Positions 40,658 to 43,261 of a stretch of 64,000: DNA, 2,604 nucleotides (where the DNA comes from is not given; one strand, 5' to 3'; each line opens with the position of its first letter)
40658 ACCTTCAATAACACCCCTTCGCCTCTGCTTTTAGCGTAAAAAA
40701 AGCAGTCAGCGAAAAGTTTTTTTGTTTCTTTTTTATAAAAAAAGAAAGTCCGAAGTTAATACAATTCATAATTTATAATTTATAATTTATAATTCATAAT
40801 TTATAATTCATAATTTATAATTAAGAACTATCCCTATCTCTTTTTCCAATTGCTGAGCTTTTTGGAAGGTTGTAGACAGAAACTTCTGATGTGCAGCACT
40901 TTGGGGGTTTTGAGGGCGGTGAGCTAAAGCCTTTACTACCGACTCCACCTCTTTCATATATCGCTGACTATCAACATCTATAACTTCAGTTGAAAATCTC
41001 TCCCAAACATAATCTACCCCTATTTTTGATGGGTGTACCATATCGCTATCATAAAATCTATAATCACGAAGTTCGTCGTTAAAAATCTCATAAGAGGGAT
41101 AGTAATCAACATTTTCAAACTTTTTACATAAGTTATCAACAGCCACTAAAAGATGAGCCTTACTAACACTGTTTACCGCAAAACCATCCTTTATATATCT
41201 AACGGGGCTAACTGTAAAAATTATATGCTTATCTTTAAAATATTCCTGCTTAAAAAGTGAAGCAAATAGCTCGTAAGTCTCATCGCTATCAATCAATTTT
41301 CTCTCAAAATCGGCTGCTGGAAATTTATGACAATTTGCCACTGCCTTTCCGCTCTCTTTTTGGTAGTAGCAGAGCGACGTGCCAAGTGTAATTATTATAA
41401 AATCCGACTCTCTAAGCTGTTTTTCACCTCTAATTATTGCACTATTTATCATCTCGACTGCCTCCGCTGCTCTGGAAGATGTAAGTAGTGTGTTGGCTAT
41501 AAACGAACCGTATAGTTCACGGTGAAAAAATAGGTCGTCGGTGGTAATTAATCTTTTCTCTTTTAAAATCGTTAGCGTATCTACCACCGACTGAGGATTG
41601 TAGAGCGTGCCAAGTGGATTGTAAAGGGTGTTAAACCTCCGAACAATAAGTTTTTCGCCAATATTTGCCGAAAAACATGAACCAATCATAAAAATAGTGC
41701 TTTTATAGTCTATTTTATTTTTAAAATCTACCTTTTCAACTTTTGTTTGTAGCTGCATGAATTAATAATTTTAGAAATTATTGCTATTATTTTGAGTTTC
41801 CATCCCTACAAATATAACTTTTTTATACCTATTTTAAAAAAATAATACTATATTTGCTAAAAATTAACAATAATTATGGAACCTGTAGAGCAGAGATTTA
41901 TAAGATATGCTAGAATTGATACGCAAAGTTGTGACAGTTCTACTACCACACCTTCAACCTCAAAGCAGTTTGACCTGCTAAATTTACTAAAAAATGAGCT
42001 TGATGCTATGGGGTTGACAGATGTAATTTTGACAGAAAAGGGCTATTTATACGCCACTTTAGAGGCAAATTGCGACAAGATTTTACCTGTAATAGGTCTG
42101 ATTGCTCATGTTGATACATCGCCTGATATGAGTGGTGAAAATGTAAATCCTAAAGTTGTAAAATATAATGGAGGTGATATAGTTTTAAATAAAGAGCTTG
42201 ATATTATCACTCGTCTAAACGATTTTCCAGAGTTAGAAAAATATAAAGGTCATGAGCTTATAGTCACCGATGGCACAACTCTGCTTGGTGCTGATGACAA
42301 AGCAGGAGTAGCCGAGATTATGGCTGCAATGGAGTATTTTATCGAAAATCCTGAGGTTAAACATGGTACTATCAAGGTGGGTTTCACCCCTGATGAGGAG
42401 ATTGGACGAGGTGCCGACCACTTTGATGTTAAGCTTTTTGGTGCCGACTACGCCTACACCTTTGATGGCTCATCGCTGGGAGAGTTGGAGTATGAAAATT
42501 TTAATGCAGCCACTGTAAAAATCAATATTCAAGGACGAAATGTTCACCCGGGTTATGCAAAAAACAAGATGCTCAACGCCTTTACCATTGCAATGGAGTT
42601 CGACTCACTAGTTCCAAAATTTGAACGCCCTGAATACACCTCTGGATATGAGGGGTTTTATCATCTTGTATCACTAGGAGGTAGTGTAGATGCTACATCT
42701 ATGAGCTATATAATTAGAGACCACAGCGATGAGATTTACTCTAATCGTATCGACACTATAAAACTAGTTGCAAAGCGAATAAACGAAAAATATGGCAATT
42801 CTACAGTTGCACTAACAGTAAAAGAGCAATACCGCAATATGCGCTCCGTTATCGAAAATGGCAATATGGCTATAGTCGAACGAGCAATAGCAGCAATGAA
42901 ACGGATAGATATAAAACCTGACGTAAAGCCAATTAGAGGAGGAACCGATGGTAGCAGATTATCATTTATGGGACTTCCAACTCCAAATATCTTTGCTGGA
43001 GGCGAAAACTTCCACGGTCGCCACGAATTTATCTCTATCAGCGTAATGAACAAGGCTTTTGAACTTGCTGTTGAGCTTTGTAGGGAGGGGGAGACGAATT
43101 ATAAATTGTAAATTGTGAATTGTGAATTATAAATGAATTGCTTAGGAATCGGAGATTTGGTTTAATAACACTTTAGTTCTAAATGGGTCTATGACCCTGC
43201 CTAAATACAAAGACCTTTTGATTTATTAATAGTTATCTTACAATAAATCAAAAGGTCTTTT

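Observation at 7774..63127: Heptanucleotide satellite (AATTATG)n at 19 loci, built into intercistronic spacers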

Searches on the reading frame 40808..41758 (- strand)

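Call 18: search_protein_families(library=pfam, proteins=[window:40808-41758:-])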
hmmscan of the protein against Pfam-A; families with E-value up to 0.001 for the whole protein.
window:40808-41758:- (316 aa): 1 family
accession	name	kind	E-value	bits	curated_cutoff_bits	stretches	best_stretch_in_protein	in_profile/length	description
PF08885.17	GSCFA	-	3e-79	266.5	25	1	22-255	2-237/237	GSCFA family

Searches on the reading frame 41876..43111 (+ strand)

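Call 18: search_protein_families(library=pfam, proteins=[window:41876-43111:+])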
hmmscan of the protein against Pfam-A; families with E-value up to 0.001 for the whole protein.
window:41876-43111:+ (411 aa): 2 families
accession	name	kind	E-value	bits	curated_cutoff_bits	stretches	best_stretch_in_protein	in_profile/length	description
PF01546.33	Peptidase_M20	-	5.1e-15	56.4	24.6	1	139-402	34-204/206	Peptidase family M20/M25/M40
PF07687.19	M20_dimer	-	4.8e-11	43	21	1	206-308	1-105/107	Peptidase dimerisation domain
